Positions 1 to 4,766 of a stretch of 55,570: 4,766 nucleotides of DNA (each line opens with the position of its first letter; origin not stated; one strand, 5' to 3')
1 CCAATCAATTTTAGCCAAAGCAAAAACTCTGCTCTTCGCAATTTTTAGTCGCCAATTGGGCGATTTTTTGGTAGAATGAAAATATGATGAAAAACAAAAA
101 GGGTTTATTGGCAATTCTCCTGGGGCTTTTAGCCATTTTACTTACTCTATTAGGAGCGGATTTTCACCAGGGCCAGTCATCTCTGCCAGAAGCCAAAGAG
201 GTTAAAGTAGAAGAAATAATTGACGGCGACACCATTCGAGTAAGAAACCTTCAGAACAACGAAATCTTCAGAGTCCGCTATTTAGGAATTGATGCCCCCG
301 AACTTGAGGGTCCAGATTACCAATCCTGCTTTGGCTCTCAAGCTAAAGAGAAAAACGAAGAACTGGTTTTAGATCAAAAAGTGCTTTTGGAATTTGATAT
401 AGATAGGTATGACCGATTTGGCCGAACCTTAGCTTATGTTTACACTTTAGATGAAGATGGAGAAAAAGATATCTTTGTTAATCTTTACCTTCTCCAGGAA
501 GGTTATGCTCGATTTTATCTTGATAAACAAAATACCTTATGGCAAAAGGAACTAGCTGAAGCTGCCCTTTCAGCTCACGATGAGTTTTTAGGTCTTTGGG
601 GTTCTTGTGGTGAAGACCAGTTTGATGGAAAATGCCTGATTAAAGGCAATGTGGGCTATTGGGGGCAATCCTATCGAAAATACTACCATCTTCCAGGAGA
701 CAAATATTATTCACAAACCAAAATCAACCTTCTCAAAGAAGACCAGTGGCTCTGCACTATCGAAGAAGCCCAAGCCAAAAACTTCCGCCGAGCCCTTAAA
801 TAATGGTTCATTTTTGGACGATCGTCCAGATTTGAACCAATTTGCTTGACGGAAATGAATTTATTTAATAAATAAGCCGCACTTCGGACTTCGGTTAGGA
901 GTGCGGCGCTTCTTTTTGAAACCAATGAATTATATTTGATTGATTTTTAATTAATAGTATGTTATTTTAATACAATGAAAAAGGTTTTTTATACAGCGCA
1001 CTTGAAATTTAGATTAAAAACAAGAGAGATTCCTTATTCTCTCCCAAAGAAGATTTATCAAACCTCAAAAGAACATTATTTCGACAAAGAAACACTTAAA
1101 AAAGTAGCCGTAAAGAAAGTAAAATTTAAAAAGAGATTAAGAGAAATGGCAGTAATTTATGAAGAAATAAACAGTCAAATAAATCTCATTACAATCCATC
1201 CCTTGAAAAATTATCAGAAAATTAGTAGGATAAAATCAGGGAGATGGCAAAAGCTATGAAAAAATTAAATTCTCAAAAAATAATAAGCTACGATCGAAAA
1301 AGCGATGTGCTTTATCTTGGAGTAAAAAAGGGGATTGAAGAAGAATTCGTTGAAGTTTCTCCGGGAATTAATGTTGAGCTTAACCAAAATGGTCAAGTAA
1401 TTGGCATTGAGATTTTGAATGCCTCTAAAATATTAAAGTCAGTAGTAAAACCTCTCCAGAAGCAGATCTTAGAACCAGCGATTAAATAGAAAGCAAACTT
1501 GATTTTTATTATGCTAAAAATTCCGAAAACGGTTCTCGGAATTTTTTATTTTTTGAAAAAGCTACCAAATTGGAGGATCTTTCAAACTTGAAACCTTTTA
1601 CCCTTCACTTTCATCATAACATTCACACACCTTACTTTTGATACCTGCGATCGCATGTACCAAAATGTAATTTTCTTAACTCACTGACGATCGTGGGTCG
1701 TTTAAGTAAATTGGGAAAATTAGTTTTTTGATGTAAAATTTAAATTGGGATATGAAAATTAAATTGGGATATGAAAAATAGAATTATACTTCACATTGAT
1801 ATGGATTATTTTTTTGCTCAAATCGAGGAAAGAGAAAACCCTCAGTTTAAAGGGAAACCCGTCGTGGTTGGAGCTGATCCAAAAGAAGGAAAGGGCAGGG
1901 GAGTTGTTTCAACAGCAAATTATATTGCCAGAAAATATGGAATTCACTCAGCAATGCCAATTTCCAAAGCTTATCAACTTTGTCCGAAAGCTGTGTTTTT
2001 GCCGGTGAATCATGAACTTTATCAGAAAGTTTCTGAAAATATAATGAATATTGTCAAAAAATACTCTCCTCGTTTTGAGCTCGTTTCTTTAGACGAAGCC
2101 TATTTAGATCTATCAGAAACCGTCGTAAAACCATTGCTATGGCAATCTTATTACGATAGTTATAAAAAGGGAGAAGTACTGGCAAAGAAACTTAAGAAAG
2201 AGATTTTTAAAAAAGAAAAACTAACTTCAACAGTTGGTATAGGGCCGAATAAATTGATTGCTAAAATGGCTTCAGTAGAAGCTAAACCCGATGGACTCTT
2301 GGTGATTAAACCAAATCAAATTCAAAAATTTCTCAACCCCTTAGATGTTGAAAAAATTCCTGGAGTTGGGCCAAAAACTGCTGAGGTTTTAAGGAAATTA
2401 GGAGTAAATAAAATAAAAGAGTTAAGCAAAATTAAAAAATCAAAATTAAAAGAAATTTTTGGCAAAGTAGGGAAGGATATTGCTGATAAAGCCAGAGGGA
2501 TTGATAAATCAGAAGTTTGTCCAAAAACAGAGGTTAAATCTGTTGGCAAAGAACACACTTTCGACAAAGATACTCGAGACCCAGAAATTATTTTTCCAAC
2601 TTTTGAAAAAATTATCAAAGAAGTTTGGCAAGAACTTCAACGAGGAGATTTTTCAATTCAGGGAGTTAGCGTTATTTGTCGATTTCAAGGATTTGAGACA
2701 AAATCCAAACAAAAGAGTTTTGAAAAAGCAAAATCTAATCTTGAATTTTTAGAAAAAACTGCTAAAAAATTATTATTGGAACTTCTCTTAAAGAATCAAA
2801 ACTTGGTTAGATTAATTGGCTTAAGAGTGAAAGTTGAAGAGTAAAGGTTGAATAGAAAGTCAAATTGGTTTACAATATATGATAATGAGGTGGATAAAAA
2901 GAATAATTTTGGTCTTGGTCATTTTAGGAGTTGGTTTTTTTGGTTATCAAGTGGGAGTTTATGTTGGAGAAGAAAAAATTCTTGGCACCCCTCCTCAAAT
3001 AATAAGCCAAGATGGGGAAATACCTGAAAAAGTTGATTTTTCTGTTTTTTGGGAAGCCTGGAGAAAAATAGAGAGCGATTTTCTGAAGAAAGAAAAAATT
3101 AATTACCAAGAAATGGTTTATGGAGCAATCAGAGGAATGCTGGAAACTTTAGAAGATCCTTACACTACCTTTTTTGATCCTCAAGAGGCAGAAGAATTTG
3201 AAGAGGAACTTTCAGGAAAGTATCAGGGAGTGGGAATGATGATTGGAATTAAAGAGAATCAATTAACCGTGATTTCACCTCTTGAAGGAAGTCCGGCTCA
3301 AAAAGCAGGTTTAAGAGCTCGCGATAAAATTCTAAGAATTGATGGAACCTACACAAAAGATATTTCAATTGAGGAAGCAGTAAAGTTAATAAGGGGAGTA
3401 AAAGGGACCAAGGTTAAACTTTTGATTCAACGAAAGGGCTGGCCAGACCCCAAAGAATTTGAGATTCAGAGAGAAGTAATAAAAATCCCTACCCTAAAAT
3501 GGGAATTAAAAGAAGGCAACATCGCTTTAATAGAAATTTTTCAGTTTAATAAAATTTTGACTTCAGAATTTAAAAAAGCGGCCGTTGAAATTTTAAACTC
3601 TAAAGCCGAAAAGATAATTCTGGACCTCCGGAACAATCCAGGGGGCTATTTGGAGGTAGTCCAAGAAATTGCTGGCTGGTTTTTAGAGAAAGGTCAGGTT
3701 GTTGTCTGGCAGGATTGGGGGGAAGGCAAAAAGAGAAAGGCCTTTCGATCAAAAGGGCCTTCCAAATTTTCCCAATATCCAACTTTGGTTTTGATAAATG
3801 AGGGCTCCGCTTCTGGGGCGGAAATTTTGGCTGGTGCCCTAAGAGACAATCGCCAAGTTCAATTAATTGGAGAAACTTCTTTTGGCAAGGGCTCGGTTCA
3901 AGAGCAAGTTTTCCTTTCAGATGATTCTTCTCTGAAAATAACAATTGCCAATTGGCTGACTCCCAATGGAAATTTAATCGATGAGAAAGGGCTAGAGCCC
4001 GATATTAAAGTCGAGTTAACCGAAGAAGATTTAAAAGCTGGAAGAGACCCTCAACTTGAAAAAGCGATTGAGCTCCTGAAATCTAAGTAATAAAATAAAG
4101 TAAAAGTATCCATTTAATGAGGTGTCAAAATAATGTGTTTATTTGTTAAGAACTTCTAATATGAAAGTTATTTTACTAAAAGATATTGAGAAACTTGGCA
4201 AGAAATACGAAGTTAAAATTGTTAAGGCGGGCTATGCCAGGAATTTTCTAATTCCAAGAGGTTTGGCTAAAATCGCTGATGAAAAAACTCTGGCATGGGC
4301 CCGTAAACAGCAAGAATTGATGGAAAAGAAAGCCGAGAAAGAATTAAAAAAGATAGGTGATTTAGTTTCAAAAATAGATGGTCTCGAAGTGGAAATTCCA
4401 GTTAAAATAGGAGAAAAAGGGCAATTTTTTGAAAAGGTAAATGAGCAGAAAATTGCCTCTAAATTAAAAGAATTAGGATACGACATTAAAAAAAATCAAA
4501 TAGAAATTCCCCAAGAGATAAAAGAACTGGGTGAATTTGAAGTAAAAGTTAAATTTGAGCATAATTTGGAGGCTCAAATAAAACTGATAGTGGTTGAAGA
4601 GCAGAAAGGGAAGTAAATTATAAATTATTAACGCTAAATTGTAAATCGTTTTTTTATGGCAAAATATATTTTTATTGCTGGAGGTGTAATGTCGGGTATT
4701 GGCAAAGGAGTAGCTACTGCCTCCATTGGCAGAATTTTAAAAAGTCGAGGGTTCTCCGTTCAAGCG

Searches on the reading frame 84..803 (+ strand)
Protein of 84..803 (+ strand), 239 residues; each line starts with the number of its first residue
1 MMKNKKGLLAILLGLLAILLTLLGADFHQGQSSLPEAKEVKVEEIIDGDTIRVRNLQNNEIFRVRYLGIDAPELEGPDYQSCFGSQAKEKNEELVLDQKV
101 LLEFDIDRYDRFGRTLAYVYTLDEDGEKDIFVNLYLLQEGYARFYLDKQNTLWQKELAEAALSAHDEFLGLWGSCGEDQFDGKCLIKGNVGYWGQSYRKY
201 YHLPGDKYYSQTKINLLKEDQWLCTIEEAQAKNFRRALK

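Call 98: search_protein_families(library=pfam, proteins=[window:84-803:+], max_evalue=0.00001)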
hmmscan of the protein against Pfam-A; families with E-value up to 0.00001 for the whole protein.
window:84-803:+ (239 aa): 1 family
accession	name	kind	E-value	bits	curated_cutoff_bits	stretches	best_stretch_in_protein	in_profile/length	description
PF00565.23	SNase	-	2.1e-17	64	21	1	63-172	1-105/107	Staphylococcal nuclease homologue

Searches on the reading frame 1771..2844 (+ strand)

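Call 80: search_protein_families(library=pfam, proteins=[window:1771-2844:+], max_evalue=0.00001)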
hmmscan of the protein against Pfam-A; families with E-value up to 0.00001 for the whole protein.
window:1771-2844:+ (357 aa): 4 families
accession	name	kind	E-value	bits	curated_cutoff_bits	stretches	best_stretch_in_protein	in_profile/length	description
PF00817.25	IMS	-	6.4e-48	162.9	23.2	1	9-168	1-147/148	impB/mucB/samB family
PF11799.13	IMS_C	-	8.1e-14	52.4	20.7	1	256-353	2-96/109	impB/mucB/samB family C-terminal domain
PF11798.14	IMS_HHH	-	1.9e-09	37.6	24.4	1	183-212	3-32/32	IMS family HHH motif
PF21999.2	IMS_HHH_1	-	2.3e-08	34.8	27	1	195-245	2-53/53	DNA polymerase-iota, thumb domain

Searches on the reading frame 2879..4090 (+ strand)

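Call 80: search_protein_families(library=pfam, proteins=[window:2879-4090:+], max_evalue=0.00001)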
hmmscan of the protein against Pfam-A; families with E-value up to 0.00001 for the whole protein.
window:2879-4090:+ (403 aa): 5 families
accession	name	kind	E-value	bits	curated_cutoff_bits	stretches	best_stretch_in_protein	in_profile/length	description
PF03572.23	Peptidase_S41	-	1e-44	152.5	24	1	214-378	1-165/165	Peptidase family S41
PF17820.7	PDZ_6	-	8.2e-13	48.3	27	1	132-185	3-54/54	PDZ domain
PF00595.29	PDZ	-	5e-11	43.3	23.2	1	116-184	10-81/81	PDZ domain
PF22694.1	CtpB_N-like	-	2.9e-08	34.5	27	1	52-100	36-82/85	Activating protease CtpB N-terminal domain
PF13180.12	PDZ_2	-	5e-07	30.4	27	1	125-187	10-71/80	PDZ domain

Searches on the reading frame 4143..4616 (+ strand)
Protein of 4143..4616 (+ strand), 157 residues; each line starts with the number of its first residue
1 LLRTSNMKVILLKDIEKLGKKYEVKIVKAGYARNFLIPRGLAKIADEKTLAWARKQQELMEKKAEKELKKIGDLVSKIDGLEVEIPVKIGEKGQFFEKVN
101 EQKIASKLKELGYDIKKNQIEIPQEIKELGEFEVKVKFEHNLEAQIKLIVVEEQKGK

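Call 98: search_protein_families(library=pfam, proteins=[window:4143-4616:+], max_evalue=0.00001)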
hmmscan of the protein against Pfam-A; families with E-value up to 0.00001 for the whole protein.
window:4143-4616:+ (157 aa): 2 families
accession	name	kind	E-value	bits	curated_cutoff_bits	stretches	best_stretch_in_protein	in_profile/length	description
PF01281.25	Ribosomal_L9_N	-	3.1e-20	71.9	20.7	1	7-50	1-44/47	Ribosomal protein L9, N-terminal domain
PF03948.19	Ribosomal_L9_C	-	2.2e-18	66.9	23.2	1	74-152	6-86/86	Ribosomal protein L9, C-terminal domain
